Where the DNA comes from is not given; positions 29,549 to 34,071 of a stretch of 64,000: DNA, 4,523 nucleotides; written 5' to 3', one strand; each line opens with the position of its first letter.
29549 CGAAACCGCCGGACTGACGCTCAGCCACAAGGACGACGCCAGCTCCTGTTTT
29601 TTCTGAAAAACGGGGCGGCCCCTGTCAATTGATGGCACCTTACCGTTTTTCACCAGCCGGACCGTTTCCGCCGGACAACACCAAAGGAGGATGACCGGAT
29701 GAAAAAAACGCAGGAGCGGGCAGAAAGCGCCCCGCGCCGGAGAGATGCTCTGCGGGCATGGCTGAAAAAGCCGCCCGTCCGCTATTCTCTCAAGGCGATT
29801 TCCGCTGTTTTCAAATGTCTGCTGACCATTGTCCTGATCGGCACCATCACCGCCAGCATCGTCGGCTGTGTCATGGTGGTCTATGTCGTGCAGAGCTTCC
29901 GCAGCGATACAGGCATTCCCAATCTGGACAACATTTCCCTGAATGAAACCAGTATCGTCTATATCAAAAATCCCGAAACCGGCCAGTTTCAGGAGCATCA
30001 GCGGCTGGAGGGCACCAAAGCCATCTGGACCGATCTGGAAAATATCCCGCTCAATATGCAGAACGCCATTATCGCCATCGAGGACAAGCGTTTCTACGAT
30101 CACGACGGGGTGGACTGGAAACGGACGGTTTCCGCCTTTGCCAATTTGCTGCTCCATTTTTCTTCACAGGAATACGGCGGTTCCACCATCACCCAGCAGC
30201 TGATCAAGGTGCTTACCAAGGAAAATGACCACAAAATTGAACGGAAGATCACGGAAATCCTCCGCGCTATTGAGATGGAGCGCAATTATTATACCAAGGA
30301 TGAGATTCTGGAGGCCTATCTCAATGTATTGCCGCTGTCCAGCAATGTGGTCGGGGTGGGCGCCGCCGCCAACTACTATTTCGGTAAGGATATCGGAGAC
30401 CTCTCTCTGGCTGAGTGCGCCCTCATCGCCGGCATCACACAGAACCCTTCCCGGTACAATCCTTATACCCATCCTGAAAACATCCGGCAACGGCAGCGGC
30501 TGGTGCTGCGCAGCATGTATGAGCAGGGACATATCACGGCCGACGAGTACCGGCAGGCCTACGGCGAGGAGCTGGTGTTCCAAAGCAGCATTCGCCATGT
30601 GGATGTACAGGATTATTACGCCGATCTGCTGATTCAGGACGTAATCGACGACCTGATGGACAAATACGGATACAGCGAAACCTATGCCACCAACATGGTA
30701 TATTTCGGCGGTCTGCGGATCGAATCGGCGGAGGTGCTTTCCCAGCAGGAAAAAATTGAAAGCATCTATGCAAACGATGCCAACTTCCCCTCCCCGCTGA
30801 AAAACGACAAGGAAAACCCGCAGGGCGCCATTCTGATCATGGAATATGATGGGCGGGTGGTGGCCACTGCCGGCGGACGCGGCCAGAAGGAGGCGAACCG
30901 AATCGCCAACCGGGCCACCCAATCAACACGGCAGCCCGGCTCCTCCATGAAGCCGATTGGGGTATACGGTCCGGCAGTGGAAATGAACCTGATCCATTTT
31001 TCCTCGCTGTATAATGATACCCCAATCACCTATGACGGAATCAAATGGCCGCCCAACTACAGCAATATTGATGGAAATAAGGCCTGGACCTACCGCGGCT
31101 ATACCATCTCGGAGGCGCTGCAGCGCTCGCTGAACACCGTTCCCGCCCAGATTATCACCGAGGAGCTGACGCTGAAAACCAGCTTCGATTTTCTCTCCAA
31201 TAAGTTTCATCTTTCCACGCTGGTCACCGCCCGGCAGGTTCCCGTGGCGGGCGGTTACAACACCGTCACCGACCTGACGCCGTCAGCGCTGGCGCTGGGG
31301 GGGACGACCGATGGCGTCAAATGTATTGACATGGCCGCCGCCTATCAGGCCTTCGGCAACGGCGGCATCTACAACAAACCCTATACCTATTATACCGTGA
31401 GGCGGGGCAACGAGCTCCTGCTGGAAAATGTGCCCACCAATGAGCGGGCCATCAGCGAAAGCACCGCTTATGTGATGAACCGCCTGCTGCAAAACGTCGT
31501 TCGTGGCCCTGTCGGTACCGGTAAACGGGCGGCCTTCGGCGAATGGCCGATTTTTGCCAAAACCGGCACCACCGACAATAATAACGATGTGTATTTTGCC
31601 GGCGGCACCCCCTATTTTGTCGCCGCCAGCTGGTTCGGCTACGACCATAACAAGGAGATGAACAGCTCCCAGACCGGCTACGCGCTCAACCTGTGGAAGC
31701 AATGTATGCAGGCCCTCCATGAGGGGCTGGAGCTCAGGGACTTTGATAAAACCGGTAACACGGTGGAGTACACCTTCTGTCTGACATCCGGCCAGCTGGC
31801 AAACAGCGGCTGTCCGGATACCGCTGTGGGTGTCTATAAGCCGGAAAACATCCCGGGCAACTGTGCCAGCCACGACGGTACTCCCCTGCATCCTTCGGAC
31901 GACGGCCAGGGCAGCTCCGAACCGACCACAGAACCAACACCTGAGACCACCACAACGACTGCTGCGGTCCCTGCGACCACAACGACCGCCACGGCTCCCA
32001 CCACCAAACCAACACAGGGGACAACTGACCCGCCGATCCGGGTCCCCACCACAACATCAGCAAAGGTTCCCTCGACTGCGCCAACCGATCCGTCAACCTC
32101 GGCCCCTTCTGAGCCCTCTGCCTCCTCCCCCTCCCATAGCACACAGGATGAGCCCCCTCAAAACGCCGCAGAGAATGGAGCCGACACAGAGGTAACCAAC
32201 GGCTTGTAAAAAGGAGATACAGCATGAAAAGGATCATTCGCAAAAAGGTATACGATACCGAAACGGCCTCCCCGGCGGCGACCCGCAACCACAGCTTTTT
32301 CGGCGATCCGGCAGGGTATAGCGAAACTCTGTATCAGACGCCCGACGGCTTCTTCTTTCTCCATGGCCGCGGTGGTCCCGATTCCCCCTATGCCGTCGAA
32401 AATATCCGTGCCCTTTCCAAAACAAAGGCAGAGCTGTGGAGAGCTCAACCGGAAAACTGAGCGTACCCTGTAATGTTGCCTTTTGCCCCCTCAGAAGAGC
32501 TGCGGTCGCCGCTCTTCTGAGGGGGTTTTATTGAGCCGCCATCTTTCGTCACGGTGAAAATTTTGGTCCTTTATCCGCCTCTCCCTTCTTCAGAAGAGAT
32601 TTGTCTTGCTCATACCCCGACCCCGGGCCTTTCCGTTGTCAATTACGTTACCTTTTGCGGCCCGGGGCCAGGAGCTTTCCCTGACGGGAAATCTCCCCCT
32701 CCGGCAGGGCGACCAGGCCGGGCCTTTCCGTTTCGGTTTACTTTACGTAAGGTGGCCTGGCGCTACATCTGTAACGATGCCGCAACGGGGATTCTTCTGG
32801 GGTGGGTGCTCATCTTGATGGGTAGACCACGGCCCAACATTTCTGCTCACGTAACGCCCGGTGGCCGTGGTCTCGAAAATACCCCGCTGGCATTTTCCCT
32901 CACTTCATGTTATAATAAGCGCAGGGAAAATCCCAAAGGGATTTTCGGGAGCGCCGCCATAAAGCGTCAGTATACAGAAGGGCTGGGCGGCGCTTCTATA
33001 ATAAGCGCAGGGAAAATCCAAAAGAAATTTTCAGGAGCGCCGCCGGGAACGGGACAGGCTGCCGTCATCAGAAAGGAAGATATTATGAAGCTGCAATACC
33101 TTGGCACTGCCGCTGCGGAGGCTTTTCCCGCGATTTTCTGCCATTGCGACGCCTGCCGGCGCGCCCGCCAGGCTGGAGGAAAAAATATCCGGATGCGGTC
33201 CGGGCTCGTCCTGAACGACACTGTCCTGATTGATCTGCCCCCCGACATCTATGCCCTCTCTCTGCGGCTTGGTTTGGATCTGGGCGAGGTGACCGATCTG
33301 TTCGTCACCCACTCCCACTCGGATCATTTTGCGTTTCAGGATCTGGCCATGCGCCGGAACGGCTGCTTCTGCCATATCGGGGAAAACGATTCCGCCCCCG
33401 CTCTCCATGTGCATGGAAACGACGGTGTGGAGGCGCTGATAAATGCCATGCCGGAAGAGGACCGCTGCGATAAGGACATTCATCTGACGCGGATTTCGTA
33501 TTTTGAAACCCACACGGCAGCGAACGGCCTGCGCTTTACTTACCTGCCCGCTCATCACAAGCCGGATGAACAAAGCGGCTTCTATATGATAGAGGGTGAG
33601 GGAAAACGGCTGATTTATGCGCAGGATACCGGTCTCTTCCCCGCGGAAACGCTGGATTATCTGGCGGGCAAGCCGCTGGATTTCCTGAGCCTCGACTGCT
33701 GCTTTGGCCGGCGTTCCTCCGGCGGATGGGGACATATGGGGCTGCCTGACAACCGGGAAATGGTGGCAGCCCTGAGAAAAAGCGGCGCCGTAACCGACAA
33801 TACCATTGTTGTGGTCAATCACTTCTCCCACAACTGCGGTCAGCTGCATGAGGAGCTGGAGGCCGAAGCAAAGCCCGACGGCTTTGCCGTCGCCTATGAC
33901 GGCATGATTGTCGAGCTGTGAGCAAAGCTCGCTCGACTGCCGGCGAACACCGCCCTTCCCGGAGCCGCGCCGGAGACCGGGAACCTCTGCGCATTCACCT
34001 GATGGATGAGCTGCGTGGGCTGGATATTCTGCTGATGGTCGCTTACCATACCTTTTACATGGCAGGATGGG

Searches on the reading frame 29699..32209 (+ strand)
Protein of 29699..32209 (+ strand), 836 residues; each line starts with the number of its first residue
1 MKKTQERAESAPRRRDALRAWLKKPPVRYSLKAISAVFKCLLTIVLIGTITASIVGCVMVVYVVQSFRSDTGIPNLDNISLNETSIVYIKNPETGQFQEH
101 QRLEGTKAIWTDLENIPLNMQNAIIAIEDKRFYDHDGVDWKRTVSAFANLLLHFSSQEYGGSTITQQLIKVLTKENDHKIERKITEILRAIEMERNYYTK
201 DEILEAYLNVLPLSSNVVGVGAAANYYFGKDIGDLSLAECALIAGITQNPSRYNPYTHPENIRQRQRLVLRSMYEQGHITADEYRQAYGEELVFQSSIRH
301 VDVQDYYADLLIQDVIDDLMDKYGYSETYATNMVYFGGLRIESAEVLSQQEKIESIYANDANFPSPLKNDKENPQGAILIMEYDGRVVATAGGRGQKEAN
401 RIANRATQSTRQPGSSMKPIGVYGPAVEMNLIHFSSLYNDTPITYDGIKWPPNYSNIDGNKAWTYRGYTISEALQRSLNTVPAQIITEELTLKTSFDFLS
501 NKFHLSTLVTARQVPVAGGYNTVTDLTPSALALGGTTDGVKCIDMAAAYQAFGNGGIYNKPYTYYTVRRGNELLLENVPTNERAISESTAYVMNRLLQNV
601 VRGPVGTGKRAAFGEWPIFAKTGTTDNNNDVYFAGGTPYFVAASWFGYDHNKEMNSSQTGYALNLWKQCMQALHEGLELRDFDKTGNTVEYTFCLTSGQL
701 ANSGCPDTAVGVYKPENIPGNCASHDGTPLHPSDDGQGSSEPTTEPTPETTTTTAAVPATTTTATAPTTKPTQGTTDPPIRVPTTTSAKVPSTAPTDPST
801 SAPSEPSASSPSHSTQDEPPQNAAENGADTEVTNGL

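Call 31: search_protein_families(library=pfam, proteins=[window:29699-32209:+], max_evalue=0.001)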
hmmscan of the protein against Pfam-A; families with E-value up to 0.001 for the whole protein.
window:29699-32209:+ (836 aa): 2 families
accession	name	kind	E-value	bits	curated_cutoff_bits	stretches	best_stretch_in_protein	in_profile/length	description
PF00912.28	Transgly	-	5.5e-59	199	27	1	103-273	8-177/178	Transglycosylase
PF00905.27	Transpeptidase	-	4.2e-24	85.7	22.1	1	378-629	4-246/299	Penicillin binding protein transpeptidase domain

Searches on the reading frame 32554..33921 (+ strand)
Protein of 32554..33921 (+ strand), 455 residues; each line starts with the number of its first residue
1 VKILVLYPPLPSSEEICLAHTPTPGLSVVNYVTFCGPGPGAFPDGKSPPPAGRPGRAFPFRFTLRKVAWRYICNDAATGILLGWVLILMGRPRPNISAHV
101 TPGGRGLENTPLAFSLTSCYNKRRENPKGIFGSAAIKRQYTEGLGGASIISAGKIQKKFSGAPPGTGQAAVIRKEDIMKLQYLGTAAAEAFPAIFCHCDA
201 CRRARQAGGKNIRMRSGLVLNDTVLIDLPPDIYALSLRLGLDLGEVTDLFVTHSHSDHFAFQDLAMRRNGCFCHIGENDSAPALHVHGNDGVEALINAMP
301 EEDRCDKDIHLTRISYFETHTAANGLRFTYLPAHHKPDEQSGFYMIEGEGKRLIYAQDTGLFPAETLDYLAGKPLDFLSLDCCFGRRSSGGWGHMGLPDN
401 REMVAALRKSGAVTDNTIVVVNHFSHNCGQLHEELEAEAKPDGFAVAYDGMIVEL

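Call 31: search_protein_families(library=pfam, proteins=[window:32554-33921:+], max_evalue=0.001)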
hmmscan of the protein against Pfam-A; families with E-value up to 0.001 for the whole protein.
window:32554-33921:+ (455 aa): 1 family
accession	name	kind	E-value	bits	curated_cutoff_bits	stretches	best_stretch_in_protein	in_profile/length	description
PF12706.13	Lactamase_B_2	-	9.4e-16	58.4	27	1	224-412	3-192/200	Beta-lactamase superfamily domain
